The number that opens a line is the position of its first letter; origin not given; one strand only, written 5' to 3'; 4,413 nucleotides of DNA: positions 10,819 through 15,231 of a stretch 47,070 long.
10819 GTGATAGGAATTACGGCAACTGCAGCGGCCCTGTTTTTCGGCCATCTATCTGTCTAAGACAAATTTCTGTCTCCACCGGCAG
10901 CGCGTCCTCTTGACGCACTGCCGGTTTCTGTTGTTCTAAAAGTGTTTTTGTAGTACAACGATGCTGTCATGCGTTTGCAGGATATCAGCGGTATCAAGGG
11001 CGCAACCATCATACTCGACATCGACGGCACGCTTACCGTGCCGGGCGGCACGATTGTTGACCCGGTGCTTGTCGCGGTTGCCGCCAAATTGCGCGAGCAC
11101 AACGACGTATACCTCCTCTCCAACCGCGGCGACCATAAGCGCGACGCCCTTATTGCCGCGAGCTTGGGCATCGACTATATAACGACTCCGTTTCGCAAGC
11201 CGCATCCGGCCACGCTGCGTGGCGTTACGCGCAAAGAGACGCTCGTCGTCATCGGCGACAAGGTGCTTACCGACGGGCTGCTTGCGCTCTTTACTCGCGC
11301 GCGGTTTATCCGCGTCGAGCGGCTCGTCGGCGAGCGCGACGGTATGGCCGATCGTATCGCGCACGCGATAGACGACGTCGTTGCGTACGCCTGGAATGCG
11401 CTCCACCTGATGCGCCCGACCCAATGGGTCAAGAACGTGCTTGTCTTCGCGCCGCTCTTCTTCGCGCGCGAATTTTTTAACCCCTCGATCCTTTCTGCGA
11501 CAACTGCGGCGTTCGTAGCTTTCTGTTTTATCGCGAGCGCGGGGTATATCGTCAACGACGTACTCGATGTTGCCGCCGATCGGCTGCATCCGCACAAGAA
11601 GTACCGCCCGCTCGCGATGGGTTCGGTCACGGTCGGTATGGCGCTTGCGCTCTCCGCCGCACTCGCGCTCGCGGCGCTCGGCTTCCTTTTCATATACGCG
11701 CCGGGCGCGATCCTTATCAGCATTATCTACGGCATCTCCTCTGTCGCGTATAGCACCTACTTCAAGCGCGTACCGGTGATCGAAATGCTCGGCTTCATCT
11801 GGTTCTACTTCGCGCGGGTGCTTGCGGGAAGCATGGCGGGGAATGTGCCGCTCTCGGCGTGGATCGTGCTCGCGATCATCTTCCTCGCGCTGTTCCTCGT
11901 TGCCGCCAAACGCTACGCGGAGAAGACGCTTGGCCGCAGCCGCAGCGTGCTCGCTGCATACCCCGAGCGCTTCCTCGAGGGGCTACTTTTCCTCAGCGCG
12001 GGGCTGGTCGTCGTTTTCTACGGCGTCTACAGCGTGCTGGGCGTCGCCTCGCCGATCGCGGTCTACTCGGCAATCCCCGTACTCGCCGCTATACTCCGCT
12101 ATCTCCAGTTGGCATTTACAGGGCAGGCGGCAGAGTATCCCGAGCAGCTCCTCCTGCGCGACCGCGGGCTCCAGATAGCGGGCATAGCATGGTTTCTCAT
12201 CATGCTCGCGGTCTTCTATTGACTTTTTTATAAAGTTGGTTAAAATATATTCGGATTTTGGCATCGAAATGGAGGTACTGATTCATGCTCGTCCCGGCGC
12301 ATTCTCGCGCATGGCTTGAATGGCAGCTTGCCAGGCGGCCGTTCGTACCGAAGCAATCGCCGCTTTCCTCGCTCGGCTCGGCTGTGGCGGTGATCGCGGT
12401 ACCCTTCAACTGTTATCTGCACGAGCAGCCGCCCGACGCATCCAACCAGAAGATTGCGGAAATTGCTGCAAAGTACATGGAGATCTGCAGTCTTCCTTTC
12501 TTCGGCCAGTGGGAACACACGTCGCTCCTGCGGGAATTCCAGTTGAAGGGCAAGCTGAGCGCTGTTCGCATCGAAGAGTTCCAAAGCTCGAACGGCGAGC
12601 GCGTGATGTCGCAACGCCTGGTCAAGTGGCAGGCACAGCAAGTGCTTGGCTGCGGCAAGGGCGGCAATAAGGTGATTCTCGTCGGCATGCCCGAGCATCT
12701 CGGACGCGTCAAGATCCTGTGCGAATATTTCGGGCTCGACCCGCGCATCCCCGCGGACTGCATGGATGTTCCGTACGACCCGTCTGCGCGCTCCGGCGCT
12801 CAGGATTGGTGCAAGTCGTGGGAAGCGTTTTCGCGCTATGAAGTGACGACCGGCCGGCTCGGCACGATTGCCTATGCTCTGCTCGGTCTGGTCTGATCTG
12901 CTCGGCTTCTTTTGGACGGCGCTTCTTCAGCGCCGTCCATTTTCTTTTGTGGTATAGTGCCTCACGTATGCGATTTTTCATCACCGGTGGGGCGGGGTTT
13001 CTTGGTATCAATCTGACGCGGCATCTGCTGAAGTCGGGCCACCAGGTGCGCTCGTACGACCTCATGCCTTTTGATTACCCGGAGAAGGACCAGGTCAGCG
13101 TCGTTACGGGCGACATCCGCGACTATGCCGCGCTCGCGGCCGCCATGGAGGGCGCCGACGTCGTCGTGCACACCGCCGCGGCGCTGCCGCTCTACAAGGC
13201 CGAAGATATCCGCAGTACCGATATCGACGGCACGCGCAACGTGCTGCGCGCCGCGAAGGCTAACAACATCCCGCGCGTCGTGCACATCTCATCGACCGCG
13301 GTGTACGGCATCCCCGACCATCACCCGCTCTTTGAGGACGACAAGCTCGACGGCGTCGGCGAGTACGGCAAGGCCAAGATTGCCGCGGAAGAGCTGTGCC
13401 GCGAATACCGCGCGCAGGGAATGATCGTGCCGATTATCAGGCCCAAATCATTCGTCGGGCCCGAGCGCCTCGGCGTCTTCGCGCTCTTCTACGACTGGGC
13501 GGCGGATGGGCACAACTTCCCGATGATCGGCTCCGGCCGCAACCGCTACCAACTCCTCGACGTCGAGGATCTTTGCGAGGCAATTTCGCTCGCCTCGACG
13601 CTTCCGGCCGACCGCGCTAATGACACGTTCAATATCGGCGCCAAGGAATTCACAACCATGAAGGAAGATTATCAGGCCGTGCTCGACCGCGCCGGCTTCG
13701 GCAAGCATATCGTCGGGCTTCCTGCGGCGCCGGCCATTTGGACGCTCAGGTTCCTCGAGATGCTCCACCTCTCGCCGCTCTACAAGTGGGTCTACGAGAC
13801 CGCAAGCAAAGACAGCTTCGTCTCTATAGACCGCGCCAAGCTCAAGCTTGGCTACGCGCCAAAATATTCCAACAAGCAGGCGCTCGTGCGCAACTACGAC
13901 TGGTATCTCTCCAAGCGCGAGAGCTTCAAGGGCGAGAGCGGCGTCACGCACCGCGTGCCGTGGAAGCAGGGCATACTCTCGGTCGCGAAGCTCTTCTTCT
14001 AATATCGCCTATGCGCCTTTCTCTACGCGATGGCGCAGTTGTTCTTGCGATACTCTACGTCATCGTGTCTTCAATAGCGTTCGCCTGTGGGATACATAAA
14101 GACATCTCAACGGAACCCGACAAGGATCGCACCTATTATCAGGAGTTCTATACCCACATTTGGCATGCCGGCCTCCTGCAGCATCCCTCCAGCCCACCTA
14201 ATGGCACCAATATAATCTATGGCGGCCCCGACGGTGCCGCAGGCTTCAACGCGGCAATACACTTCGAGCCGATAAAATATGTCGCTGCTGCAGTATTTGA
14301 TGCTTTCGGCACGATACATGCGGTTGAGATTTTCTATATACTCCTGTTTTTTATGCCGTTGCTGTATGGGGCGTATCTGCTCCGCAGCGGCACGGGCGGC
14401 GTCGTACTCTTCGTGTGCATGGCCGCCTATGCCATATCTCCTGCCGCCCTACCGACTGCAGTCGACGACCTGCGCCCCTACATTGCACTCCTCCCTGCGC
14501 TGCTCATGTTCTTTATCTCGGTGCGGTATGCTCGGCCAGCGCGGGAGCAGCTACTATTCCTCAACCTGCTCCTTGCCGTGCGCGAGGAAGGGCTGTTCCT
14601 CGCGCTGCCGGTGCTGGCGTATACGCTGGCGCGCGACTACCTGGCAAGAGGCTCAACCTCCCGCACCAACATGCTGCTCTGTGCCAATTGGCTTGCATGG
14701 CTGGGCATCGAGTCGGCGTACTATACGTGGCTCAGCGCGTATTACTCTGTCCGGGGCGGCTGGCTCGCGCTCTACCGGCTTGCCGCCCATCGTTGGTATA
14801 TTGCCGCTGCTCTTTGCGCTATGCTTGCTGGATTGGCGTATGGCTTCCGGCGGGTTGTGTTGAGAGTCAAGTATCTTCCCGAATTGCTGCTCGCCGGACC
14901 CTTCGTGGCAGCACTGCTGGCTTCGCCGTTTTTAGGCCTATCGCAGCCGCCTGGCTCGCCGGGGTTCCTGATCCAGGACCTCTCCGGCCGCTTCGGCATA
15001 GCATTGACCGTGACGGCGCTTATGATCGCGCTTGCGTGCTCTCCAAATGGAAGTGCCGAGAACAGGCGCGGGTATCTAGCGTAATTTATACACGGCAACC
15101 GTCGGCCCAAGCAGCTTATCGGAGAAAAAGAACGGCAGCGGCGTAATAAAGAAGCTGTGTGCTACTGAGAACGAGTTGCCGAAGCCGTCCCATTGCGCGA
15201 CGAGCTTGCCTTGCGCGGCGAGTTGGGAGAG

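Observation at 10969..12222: Rosetta-stone fusion of a HAD phosphatase to a DPPR-synthase-like UbiA enzyme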

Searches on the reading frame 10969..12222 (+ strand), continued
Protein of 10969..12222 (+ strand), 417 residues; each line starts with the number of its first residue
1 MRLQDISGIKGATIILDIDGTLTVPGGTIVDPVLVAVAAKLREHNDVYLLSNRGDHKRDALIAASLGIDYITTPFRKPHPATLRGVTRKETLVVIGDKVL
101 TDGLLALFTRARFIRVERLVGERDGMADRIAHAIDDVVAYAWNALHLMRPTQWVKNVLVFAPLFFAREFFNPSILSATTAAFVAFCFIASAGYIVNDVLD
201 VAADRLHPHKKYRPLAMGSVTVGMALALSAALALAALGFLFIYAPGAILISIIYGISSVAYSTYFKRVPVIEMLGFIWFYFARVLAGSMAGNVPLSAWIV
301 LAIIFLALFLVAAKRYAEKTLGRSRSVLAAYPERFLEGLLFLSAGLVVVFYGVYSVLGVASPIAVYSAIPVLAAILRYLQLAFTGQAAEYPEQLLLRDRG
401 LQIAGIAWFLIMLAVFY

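Call 62: get_annotated_region(hit=H77, flank=6000)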
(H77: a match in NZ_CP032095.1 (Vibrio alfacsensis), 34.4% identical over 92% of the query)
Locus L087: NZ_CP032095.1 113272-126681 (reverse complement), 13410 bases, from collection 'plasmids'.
description: Vibrio alfacsensis strain CAIM 1831 plasmid pVa1, complete sequence
organism: Vibrio alfacsensis (NCBI taxid 1074311)
taxonomy: Bacteria; Pseudomonadota; Gammaproteobacteria; Vibrionales; Vibrionaceae; Vibrio; Vibrio alfacsensis
host: -; source: Solea senegalensis,whole organism,Gill,gill; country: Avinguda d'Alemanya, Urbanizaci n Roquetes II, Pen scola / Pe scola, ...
typing (MOB-suite, as given by PLSDB): non-mobilizable
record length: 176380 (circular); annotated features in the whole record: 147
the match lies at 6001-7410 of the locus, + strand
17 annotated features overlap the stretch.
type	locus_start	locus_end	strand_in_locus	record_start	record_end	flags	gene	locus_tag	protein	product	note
CDS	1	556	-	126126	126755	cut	-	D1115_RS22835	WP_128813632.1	O-antigen ligase family protein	-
CDS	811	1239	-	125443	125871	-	-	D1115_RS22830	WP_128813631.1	DUF5935 domain-containing protein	-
CDS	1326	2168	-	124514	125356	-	-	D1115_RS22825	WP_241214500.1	glycosyltransferase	-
CDS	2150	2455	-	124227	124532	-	-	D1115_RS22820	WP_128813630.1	hypothetical protein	-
CDS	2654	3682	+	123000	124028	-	-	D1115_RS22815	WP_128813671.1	dehydrogenase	-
CDS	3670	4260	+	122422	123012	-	-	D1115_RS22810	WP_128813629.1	D-sedoheptulose 7-phosphate isomerase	-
CDS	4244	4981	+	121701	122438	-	-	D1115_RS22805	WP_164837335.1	nucleotidyltransferase family protein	-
CDS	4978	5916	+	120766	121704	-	-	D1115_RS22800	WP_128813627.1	hypothetical protein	-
CDS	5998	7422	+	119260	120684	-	-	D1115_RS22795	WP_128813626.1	UbiA family prenyltransferase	-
CDS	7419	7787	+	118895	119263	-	-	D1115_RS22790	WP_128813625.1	EamA family transporter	-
CDS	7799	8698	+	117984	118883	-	-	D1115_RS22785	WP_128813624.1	hypothetical protein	-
CDS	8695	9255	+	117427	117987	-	-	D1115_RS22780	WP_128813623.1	hypothetical protein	-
CDS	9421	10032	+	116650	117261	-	-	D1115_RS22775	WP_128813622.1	hypothetical protein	-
CDS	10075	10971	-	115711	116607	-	-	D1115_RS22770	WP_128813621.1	hypothetical protein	-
CDS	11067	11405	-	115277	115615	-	-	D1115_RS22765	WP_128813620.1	hypothetical protein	-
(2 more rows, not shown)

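Call 63: get_annotated_region(hit=H54, flank=6000)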
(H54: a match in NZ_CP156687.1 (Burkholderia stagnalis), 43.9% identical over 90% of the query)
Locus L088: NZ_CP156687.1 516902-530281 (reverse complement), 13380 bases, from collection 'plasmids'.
description: Burkholderia stagnalis strain YJ-2 plasmid plas2, complete sequence
organism: Burkholderia stagnalis (NCBI taxid 1503054)
taxonomy: Bacteria; Pseudomonadota; Betaproteobacteria; Burkholderiales; Burkholderiaceae; Burkholderia; Burkholderia stagnalis
host: -; source: Bacterial cells,soils collected in Guangdong Province, China; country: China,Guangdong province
typing (MOB-suite, as given by PLSDB): non-mobilizable
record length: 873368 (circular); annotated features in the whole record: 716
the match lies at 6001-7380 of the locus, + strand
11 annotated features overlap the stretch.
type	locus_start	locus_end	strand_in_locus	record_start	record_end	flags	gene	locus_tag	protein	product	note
CDS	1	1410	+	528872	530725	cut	-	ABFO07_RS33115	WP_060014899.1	L-tyrosine/L-tryptophan isonitrile synthase family protein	-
CDS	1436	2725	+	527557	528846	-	-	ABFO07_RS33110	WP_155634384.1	nucleotide disphospho-sugar-binding domain-containing protein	-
CDS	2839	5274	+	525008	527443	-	-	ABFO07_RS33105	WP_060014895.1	hypothetical protein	-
CDS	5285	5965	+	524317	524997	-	-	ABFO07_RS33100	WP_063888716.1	class I SAM-dependent methyltransferase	-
CDS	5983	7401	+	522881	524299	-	-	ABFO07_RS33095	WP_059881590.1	UbiA family prenyltransferase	-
CDS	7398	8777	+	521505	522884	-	-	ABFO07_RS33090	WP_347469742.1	FAD-binding oxidoreductase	-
CDS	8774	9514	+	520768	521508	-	-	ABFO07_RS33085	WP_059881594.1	SDR family oxidoreductase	-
CDS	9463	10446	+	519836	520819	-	-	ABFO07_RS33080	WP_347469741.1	SDR family oxidoreductase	-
CDS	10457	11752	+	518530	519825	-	-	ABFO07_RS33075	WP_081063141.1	NAD(P)/FAD-dependent oxidoreductase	-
CDS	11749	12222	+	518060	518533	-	-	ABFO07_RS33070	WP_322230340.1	GtrA family protein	GO:0000271 - polysaccharide biosynthetic process [Evidence IEA]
CDS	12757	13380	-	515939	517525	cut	-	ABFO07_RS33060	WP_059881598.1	glycosyl hydrolase family 18 protein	GO:0005975 - carbohydrate metabolic process [Evidence IEA]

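Call 88: find_encoding_contigs(protein=window:10969-12222:+, flank=3000, max_places=4)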
Protein window:10969-12222:+ (417 aa): no gene with exactly this product is on record in the collection.

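Call 89: find_encoding_contigs(protein=P0001, flank=3000, max_places=4)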
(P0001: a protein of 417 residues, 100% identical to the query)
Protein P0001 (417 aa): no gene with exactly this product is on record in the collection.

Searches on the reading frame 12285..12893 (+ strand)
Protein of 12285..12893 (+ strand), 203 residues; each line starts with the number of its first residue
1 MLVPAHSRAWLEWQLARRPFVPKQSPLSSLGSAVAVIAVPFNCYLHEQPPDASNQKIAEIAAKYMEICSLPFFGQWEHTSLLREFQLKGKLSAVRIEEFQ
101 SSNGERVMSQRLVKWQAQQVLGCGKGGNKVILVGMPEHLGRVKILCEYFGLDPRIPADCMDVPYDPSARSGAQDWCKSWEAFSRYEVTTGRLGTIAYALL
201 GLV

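Call 3: search_protein_families(library=pfam, proteins=[window:12285-12893:+], max_evalue=0.01)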
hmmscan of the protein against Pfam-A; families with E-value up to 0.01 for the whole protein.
window:12285-12893:+ (203 aa): 0 families

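Call 4: search_protein_families(library=ncbifam, proteins=[window:12285-12893:+], max_evalue=0.01)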
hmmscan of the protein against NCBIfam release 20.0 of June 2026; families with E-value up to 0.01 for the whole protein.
window:12285-12893:+ (203 aa): 0 families

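Call 73: search_protein_families(library=pfam, proteins=[window:12285-12893:+], max_evalue=0.05)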
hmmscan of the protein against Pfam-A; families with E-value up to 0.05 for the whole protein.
window:12285-12893:+ (203 aa): 0 families

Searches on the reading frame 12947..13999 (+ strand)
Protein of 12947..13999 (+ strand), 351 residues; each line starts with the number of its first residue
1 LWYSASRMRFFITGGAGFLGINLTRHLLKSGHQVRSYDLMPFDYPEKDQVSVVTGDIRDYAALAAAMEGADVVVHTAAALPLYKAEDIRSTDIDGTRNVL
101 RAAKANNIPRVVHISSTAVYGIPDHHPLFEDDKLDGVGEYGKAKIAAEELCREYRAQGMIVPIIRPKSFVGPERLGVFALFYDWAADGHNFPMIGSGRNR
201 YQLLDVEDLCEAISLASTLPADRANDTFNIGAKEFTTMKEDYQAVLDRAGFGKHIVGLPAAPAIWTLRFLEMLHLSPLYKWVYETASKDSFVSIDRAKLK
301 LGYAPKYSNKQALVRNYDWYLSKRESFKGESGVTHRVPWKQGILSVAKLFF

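Call 3: search_protein_families(library=pfam, proteins=[window:12947-13999:+], max_evalue=0.01)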
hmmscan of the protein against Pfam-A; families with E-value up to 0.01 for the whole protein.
window:12947-13999:+ (351 aa): 8 families
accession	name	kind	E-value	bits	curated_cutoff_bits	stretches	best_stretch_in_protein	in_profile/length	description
PF01370.27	Epimerase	-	1.7e-39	136.1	20.9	1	11-231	2-240/240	NAD dependent epimerase/dehydratase family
PF16363.11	GDP_Man_Dehyd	-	3.5e-21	76.4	27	1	11-250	1-267/332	GDP-mannose 4,6 dehydratase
PF01073.25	3Beta_HSD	-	8.6e-21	74.6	22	1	12-217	2-229/280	3-beta hydroxysteroid dehydrogenase/isomerase family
PF13460.12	NAD_binding_10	-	3e-18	66.8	27.2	1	14-169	1-146/184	NAD(P)H-binding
PF07993.18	NAD_binding_4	-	3.8e-14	52.9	20.1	1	62-173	81-211/258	Male sterility protein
PF04321.23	RmlD_sub_bind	-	4.5e-14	52.6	27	1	8-161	1-146/287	RmlD substrate binding domain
PF02719.21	Polysacc_synt_2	-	3.3e-08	33.5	20.2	1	12-116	3-128/293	Polysaccharide biosynthesis protein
PF05368.20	NmrA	-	5.3e-06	26.7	27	1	11-113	6-104/298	NmrA-like family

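Call 4: search_protein_families(library=ncbifam, proteins=[window:12947-13999:+], max_evalue=0.01)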
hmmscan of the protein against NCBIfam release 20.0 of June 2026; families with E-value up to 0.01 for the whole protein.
window:12947-13999:+ (351 aa): 31 families (the best 25 are shown)
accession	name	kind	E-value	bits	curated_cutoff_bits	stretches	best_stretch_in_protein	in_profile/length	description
TIGR03466.1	HpnA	hypoth_equivalog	5.4e-31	107.7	367.65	1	9-173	2-174/327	hopanoid-associated sugar epimerase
TIGR04180.1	EDH_00030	hypoth_equivalog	2.5e-24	85.9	475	1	11-173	2-179/297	NAD-dependent 4,6-dehydratase LegB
TIGR01181.1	dTDP_gluc_dehyt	equivalog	1.5e-23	83.4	365.1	1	10-327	2-318/321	dTDP-glucose 4,6-dehydratase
NF042422.1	oxyalk_red_OleD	equivalog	2.9e-23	82.7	580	1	8-318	1-326/329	2-alkyl-3-oxoalkanoate reductase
NF042423.1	oxyalk_red_Shew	equivalog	1.1e-18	67.4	580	1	8-174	9-179/331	2-alkyl-3-oxoalkanoate reductase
NF052578.1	StrlDmthSdmBMthl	equivalog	1.1e-15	58.3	600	1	9-172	2-172/328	sterol demethylase protein SdmB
NF043036.1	ErythonDh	equivalog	1.4e-15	57.3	325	1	8-160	1-169/321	D-erythronate dehydrogenase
TIGR01179.1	galE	equivalog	2.7e-15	56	262.3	1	11-157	3-162/332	UDP-glucose 4-epimerase GalE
TIGR01746.1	Thioester-redct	subfamily_domain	1.4e-14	54.1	213.35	1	34-178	48-204/371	thioester reductase domain-containing protein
NF004520.0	PRK05865.1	equivalog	6.9e-14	50.7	1509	1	8-118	1-105/854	sugar epimerase family protein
NF005539.0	PRK07201.1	equivalog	8.3e-13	47.9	549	1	8-176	1-184/657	SDR family oxidoreductase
TIGR02622.1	CDP_4_6_dhtase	equivalog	1.2e-12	47.6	278.45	1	9-156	6-170/352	CDP-glucose 4,6-dehydratase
TIGR03589.1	PseB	equivalog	2.5e-11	43.1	407.75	1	9-116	6-125/324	UDP-N-acetylglucosamine 4,6-dehydratase (inverting)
NF047922.1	GDPFucSynFcl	equivalog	5.2e-11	42.5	500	1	8-157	3-151/308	GDP-L-fucose synthase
TIGR01777.1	yfcH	hypoth_equivalog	9.8e-11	41.8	207.35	1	11-240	2-232/292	TIGR01777 family oxidoreductase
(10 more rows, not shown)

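Call 67: search_solved_structures(query=window:12947-13999:+, max_evalue=1e-10)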
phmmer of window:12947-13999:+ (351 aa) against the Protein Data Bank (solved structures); distinct sequences matched with E-value up to 1e-10: 29.
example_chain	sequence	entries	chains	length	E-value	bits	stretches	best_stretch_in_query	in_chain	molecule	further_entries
1r6d_A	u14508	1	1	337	1.3e-22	83.9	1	8-250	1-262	TDP-glucose-4,6-dehydratase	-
1r66_A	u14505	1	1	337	2.4e-22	83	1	8-250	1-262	TDP-glucose-4,6-dehydratase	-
6wjb_A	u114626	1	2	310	5.1e-20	75.4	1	7-242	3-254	NAD-dependent epimerase/dehydratase family protein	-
6wj9_A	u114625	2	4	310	4.8e-19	72.2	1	7-242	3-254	NAD-dependent epimerase/dehydratase family protein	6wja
8shh_A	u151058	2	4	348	2.1e-18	70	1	7-250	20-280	dTDP-glucose 4,6-dehydratase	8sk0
8rdg_A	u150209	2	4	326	5.2e-18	68.8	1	8-247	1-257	SDR family NAD(P)-dependent oxidoreductase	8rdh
3aw9_A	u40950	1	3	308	1.5e-17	67.2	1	8-251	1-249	NAD-dependent epimerase/dehydratase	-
8rdi_A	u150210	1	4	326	1.9e-17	66.9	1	8-247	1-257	SDR family NAD(P)-dependent oxidoreductase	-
3icp_A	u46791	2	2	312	2.8e-16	63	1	8-251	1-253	NAD-dependent epimerase/dehydratase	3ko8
2pzk_A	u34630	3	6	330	3.1e-16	62.9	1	5-251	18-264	Putative nucleotide sugar epimerase/ dehydratase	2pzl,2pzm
2hun_A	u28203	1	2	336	3.4e-16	62.8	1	7-268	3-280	336aa long hypothetical dTDP-glucose 4,6-dehydratase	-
3wj7_A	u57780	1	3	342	1.4e-15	60.8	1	11-315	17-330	Putative oxidoreductase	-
8vr2_A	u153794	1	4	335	5.3e-15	58.8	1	8-238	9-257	NAD-dependent epimerase/dehydratase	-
4id9_A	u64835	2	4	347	1.8e-14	57.1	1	10-164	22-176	SHORT-CHAIN DEHYDROGENASE/REDUCTASE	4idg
6pmh_A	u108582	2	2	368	4.4e-13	52.5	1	11-325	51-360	UDP-glucose 4-epimerase related protein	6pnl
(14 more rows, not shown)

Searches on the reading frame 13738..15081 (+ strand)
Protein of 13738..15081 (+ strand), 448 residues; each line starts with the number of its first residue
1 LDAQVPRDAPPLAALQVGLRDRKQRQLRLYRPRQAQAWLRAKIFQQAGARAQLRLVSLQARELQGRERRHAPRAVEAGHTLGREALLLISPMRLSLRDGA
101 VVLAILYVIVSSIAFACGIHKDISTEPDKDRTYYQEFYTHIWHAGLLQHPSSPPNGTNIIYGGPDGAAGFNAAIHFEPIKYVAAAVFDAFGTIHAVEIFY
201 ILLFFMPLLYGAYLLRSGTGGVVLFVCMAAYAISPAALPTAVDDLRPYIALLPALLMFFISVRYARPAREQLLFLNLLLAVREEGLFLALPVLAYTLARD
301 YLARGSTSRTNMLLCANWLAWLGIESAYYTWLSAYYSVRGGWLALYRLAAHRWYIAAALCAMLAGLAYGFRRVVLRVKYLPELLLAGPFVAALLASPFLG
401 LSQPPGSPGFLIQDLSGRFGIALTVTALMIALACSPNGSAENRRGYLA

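Call 3: search_protein_families(library=pfam, proteins=[window:13738-15081:+], max_evalue=0.01)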
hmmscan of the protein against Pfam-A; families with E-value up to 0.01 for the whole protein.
window:13738-15081:+ (448 aa): 0 families

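Call 4: search_protein_families(library=ncbifam, proteins=[window:13738-15081:+], max_evalue=0.01)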
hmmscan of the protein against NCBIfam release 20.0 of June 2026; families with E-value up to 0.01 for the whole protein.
window:13738-15081:+ (448 aa): 0 families
